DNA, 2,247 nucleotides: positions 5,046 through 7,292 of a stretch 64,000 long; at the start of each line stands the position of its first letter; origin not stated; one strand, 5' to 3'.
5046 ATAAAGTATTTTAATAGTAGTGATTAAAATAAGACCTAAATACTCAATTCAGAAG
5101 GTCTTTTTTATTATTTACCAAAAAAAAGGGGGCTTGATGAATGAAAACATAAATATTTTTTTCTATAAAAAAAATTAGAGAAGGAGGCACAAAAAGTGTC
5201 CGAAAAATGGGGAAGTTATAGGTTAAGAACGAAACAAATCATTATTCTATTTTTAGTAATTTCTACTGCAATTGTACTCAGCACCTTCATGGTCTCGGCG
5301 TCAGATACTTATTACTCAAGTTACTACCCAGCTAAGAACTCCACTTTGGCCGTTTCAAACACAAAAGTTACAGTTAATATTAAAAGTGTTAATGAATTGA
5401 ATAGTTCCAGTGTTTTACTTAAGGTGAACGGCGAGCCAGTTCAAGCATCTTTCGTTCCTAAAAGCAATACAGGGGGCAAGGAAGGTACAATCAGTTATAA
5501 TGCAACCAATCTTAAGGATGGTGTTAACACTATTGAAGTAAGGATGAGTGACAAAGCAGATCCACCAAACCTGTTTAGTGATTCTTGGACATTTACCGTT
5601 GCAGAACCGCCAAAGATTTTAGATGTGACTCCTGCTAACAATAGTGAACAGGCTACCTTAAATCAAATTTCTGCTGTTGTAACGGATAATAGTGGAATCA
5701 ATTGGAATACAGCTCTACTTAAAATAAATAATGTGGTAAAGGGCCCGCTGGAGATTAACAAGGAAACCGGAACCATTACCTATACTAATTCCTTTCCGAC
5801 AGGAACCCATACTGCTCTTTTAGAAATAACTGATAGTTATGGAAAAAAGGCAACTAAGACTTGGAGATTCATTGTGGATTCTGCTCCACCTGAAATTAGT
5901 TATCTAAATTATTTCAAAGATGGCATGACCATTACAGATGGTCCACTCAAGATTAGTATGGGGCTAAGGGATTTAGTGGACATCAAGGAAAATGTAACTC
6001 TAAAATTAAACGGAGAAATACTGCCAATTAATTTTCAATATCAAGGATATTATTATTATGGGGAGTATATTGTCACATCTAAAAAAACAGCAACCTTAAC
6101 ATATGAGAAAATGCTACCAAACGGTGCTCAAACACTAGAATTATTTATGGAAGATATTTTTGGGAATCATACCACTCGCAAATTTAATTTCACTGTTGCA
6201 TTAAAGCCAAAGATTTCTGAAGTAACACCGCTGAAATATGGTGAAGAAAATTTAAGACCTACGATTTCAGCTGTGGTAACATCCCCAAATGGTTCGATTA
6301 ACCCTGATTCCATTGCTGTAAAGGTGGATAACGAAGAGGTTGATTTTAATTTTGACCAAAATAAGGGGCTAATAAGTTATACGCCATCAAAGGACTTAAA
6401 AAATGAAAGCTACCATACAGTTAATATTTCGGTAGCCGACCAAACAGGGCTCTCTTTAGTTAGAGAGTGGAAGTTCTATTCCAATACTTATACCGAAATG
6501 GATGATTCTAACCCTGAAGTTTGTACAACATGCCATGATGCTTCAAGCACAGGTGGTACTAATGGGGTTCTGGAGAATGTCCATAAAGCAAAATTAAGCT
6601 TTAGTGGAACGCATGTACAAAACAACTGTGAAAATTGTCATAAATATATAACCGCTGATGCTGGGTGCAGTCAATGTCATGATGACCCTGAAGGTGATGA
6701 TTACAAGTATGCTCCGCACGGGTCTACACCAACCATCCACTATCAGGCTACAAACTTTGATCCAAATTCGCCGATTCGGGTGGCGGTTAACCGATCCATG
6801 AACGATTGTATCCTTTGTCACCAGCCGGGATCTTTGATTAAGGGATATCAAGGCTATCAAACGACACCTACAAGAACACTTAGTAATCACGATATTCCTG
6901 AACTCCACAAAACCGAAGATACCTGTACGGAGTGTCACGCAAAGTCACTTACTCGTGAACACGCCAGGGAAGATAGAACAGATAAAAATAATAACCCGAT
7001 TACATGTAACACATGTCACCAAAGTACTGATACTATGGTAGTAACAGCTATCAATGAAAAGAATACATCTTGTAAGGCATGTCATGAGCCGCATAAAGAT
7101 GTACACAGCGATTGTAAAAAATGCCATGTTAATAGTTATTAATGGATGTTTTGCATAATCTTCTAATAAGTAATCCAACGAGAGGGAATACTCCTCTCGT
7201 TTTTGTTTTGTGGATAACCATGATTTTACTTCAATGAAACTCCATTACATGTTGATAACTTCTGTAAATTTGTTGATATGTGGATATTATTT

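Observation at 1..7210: Multihaem c-type cytochrome locus (6 + 9 + 8 = 23 CxxCH) with an NHL propeller, wedged directly upstream of prfB in a Bacillus-type chromosome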

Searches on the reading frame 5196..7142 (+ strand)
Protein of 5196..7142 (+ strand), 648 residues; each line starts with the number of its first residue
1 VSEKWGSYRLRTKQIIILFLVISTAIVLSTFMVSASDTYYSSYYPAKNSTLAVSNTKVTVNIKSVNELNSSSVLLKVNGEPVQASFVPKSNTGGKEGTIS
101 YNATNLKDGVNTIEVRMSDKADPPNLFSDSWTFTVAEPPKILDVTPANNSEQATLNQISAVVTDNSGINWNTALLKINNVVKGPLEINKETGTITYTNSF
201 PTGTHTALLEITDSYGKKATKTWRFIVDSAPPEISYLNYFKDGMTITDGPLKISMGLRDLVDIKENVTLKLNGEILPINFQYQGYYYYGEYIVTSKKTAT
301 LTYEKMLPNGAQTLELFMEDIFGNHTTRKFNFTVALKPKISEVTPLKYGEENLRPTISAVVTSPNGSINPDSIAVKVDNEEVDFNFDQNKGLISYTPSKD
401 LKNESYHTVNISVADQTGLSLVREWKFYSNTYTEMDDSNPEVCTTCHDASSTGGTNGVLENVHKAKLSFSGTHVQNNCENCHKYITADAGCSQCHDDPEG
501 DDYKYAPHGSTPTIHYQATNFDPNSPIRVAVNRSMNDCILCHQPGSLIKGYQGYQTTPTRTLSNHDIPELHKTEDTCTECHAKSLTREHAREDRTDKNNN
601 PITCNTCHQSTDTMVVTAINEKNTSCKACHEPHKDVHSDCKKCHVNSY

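Call 4: search_protein_families(library=pfam, proteins=[window:5196-7142:+], max_evalue=1)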
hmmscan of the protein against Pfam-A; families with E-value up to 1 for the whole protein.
window:5196-7142:+ (648 aa): 12 families
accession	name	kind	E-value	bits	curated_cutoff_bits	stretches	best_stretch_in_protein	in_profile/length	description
PF19077.6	Big_13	-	2.8e-08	34.6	27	1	178-228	49-101/102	Bacterial Ig-like domain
PF14522.11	Cytochrome_C7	-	3.9e-06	27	24.8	2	572-631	11-67/67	Cytochrome c7 and related cytochrome c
PF22113.1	Mtrc-MtrF_II-IV_dom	-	2.9e-05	24.1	30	2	436-483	116-164/176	Outer membrane cytochrome MtrC/MtrF-like, domains II/IV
PF14537.11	Cytochrom_c3_2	-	0.00011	23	25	2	436-496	22-79/79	Cytochrome c3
PF13750.12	Big_3_3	-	0.00048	20.3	27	1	197-249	9-59/157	Bacterial Ig-like domain (group 3)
PF19076.6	CshA_repeat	-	0.0061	17.6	27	1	149-224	28-100/103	Surface adhesin CshA repetitive domain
PF18957.6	RibLong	-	0.015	16.5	27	0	356-413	16-76/93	Long Rib domain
PF22678.1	Cytochrom_c_NrfB-like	-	0.016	16.1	27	1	443-483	1-41/89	Cytochrome c-type protein NrfB-like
PF00028.23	Cadherin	-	0.018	15.9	28.8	1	150-221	10-84/93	Cadherin domain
PF17962.7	bMG6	-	0.02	15.5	23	1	350-425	12-88/112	Bacterial macroglobulin domain 6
PF02210.31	Laminin_G_2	-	0.03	15.2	22.9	1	369-421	17-70/126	Laminin G domain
PF24619.1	Ig_SibA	-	0.043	14.2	27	0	388-420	93-125/135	SibA-like, immunoglobulin-like domain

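Call 5: search_protein_families(library=ncbifam, proteins=[window:5196-7142:+], max_evalue=1)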
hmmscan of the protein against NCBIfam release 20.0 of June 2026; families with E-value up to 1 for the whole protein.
window:5196-7142:+ (648 aa): 2 families
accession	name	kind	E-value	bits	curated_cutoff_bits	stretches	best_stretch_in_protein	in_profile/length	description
TIGR03508.1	decahem_SO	subfamily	2.5e-05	23.9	192.2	2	490-637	4-131/258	DmsE family decaheme c-type cytochrome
TIGR04225.1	CshA_fibril_rpt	repeat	0.018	15.8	60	0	156-223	35-100/104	fibrillar adhesin CshA-type repeat protein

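Call 11: search_solved_structures(query=window:5196-7142:+, max_evalue=1, show_alignments=1)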
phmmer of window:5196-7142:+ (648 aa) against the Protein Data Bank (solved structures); distinct sequences matched with E-value up to 1: 1.
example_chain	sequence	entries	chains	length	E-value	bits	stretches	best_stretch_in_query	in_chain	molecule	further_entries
6jzb_A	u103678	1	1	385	0.76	11.5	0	598-645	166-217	Chaperone protein DnaJ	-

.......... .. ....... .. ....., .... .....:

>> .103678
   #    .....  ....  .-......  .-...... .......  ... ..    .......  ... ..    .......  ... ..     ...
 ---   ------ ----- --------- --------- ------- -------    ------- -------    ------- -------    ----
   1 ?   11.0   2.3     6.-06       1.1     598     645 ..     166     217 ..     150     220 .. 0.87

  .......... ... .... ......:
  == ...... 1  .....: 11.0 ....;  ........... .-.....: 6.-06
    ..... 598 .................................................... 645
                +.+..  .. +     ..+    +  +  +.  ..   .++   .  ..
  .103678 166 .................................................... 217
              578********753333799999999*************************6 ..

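Call 52: find_homologous_proteins(query=window:5196-7142:+, max_evalue=0.001)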
Query window:5196-7142:+ (648 aa): 33 proteins with E <= 0.001 among 8000 candidates.
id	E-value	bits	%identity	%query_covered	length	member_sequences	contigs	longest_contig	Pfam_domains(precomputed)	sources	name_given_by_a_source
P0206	0.0e+0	1420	100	95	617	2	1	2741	PF27332.1,PF14522.12,PF19077.7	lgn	-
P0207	0.0e+0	1287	86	100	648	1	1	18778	PF27332.1,PF14522.12,PF19077.7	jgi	jgi:hypothetical protein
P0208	0.0e+0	1104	73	100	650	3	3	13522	PF19077.7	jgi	jgi:hypothetical protein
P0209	0.0e+0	1095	73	99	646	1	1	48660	PF14522.12,PF19077.7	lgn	-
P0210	0.0e+0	1073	71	100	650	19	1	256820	PF19077.7,PF22113.2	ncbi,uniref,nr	ncbi:hypothetical protein [Neobacillus niacini]|uniref:hypothetical protein n=1 Tax=Neobacillus niac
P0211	4.1e-298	1008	67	100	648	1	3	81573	PF13750.13,PF14522.12,PF19077.7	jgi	jgi:hypothetical protein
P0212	1.3e-251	855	58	99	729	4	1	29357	PF14537.12,PF14522.12,PF19077.7,PF22113.2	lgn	-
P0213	9.2e-245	832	56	100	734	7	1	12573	PF14537.12,PF14522.12,PF19077.7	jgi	jgi:hypothetical protein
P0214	4.2e-244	830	56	99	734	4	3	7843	PF14537.12,PF14522.12,PF22113.2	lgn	-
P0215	2.6e-243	827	56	100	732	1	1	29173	PF14537.12,PF14522.12,PF19077.7,PF22113.2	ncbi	-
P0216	2.4e-240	818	58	98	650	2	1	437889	PF14537.12,PF14522.12,PF19077.7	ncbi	ncbi:cytochrome c3 family protein [Neobacillus sp. GCM10023253]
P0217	1.5e-236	805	55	100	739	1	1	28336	PF14522.12,PF19077.7,PF22113.2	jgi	jgi:hypothetical protein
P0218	3.6e-229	781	55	100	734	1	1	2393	PF14537.12,PF14522.12,PF19077.7,PF22113.2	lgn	-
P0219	4.2e-229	780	54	100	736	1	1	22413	PF14522.12,PF19077.7,PF22113.2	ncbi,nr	ncbi:MAG: hypothetical protein K6T88_01630 [Bacillus sp. (in: Bacteria)]|nr:hypothetical protein [Ba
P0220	1.5e-226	772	53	98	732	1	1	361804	PF14522.12,PF19077.7,PF22113.2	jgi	jgi:hypothetical protein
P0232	4.3e-148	513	41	95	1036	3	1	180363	PF27332.1,PF14537.12,PF27226.1,PF13205.13,PF14522.12,PF19077.7,PF22113.2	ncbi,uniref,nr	ncbi:Ig-like domain repeat protein [Dethiobacter alkaliphilus]|uniref:Ig-like domain repeat protein 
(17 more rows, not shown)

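Call 53: list_cluster_members(proteins=[P0232, P0121, P0001])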
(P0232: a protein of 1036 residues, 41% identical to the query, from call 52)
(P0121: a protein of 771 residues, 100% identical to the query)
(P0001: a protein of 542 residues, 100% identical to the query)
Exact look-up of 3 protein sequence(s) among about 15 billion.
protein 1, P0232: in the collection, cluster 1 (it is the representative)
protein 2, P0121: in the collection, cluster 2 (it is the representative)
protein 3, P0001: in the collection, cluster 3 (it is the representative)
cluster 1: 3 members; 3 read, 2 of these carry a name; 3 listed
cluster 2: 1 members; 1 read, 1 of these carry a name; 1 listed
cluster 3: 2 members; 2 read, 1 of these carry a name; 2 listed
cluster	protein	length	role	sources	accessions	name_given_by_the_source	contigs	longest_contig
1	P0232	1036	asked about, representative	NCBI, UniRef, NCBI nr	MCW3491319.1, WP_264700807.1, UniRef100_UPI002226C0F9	Ig-like domain repeat protein [Dethiobacter alkaliphilus] | Ig-like domain repeat protein n=1 Tax=Dethiobacter alkaliphilus TaxID=427926 ...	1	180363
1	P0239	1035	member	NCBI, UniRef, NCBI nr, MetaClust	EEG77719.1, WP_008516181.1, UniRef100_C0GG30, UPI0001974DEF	hypothetical protein [Dethiobacter alkaliphilus] | Uncharacterized protein n=1 Tax=Dethiobacter alkaliphilus AHT 1 TaxID=555088 ... | status=active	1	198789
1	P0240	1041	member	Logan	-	-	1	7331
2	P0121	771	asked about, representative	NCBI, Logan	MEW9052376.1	MAG: Ig-like domain-containing protein [Neobacillus sp.]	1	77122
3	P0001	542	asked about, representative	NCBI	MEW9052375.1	MAG: cytochrome c3 family protein [Neobacillus sp.]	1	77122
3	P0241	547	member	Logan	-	-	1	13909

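Call 63: search_solved_structures(query=A3, max_evalue=1, show_alignments=0)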
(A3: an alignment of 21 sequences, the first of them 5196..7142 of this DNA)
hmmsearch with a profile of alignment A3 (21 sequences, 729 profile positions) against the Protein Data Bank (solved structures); distinct sequences matched with E-value up to 1: 23.
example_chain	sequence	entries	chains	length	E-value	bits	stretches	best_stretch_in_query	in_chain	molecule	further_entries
28pb_A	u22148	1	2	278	0.0021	19.3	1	609-706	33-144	Cytochrome c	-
1fs7_A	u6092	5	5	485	0.0051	18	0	632-714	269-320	CYTOCHROME C NITRITE REDUCTASE | Cytochrome c-552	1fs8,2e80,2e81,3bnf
3bng_A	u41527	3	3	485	0.0055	17.9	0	632-714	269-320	Cytochrome c-552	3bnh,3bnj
8k9e_A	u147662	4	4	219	0.0064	17.7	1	647-682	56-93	Cytochrome c7-like domain-containing protein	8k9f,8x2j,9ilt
1m1p_A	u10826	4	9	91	0.0066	17.7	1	613-683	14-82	Small tetraheme cytochrome c | Periplasmic tetraheme cytochrome c CctA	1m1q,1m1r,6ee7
1fs9_A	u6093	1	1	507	0.0067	17.6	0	632-714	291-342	CYTOCHROME C NITRITE REDUCTASE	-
6hr0_A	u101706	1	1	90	0.0075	17.5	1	613-682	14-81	Cytochrome C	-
3ouq_A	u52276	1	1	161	0.015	16.5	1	613-662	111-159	Cytochrome c family protein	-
4rkm_A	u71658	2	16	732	0.019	16.1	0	609-709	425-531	MccA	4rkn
1exk_A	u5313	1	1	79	0.035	15.3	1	655-718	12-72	DNAJ PROTEIN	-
2k3v_A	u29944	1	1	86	0.036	15.2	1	636-705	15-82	Tetraheme cytochrome c-type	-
2ozy_A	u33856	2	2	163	0.069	14.3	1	581-684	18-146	Cytochrome c-type protein nrfB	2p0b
6f0k_A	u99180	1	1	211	0.16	13.1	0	647-682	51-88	Cytochrome c family protein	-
1wfk_A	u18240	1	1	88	0.19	12.8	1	651-711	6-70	zinc finger, FYVE domain containing 19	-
2f37_A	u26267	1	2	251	0.22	12.7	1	212-287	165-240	Transient receptor potential cation channel subfamily V member 2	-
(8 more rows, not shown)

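Call 93: predict_structure(alignment_id=A3)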
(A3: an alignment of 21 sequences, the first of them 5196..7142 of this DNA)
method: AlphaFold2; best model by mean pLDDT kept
length: 648 residues; sequences in the alignment: 21
mean_pLDDT: 75.4   pTM: 0.52
mean pLDDT of the five models: 75.4, 72.3, 70.4, 68.9, 68.6
residues with pLDDT >= 90: 316; 70-90: 94; 50-70: 82; < 50: 156
segments of 3 or more residues with pLDDT < 50: 1-6, 29-37, 438-479, 487-511, 551-557, 570-600, 602-610, 631-648
pLDDT, mean of each block of 10 residues (from residue 1): 47 70 64 51 92 92 92 94 93 90 92 94 91 94 95 96 92 94 92 95 97 93 97 94 88 96 96 94 92 96 89 96 96 90 89 94 84 93 92 94 87 85 90 55 43 39 34 40 49 44 44 58 77 57 60 47 52 41 39 45 45 57 50 41 34
secondary structure, 60 per line:
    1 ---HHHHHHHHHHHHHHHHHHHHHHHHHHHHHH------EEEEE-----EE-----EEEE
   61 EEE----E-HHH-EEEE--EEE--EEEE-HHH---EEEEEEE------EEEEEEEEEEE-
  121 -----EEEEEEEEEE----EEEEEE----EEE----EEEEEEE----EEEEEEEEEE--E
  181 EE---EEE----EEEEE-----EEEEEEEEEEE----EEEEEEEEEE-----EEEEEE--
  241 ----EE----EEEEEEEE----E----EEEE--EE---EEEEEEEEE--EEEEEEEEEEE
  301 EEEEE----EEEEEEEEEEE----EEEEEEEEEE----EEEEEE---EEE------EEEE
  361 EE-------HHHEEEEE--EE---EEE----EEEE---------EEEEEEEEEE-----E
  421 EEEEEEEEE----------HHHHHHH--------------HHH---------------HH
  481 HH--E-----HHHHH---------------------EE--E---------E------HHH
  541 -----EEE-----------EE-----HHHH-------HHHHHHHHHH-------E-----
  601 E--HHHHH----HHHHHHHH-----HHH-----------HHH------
elements in order: H4-33 E40-44 E57-63 E74-77 E80-82 E85-88 E96-102 E109-119 E126-135 E140-145 E150-152 E157-163 E168-177 E180-182 E186-188 E193-197 E203-213 E218-227 E233-238 E251-258 E268-271 E279-287 E290-305 E310-320 E325-334 E339-344 E348-350 E357-362 E373-377 E385-387 E392-395 E405-414 E420-429 H440-446 H479-482 H491-495 E546-548 H567-570 H578-587 H604-608 H613-620

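Call 95: fold_search(model_id=the predicted structure, library=pdb)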
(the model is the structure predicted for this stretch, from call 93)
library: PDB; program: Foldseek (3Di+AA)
matches with E <= 10: 1984; with E <= 0.001: 759
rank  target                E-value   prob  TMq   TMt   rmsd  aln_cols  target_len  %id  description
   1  6e6b_A                7.1e-15  1.00  0.19  0.19  17.8       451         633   16  Crystal structure of the Protocadherin GammaB4 extracellular domain (released 2019-04-10)
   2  7ok5_B                8.1e-14  1.00  0.20  0.22  26.5       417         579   10  Crystal structure of mouse neurofascin 155 immunoglobulin domains (released 2022-12-14)
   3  7ok5_A                1.1e-13  1.00  0.19  0.20  28.7       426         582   12  Crystal structure of mouse neurofascin 155 immunoglobulin domains (released 2022-12-14)
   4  5iry_A                1.9e-13  1.00  0.18  0.20  15.4       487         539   13  Crystal structure of human Desmocollin-1 ectodomain (released 2016-06-22)
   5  5t9t_B                2.5e-13  1.00  0.19  0.22  18.9       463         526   13  Protocadherin Gamma B2 extracellular cadherin domains 1-5 (released 2016-10-19)
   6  6e6b_B                2.6e-13  1.00  0.20  0.20  17.7       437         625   14  Crystal structure of the Protocadherin GammaB4 extracellular domain (released 2019-04-10)
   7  5k6w_A                2.9e-13  1.00  0.22  0.27  19.2       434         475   12  Sidekick-1 immunoglobulin domains 1-5 (released 2016-09-28)
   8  5t9t_A                4.2e-13  1.00  0.20  0.23  17.6       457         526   13  Protocadherin Gamma B2 extracellular cadherin domains 1-5 (released 2016-10-19)
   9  3jxa_B                6.1e-13  1.00  0.19  0.29  39.1       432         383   10  Immunoglobulin domains 1-4 of mouse CNTN4 (released 2009-12-22)
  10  4y61_A                8.4e-13  1.00  0.13  0.19  18.0       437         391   12  Crystal structure of the complex between Slitrk2 LRR1 and PTP delta Ig1-Fn1 (released 2015-06-03)
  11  6xi1_AAA              8.8e-13  1.00  0.17  0.24  17.5       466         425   13  Crystal structure of tetra-tandem repeat in extending RTX adhesin from Aeromonas hydrophila (released 2020-10-14)
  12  5i99                  9.8e-13  1.00  0.19  0.27  16.0       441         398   13  Crystal structure of mouse CNTN3 Ig5-Fn2 domains (released 2016-08-31)
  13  5dzv_A                1.0e-12  1.00  0.19  0.22  18.3       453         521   12  Protocadherin alpha 7 extracellular cadherin domains 1-5 (released 2016-05-04)
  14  2jll                  1.1e-12  1.00  0.19  0.28  14.9       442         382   12  Crystal structure of NCAM2 IgIV-FN3II (released 2009-11-17)
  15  3ubh                  1.2e-12  1.00  0.14  0.19  29.6       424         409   14  Crystal structure of Drosophila N-cadherin EC1-4 (released 2011-12-21)
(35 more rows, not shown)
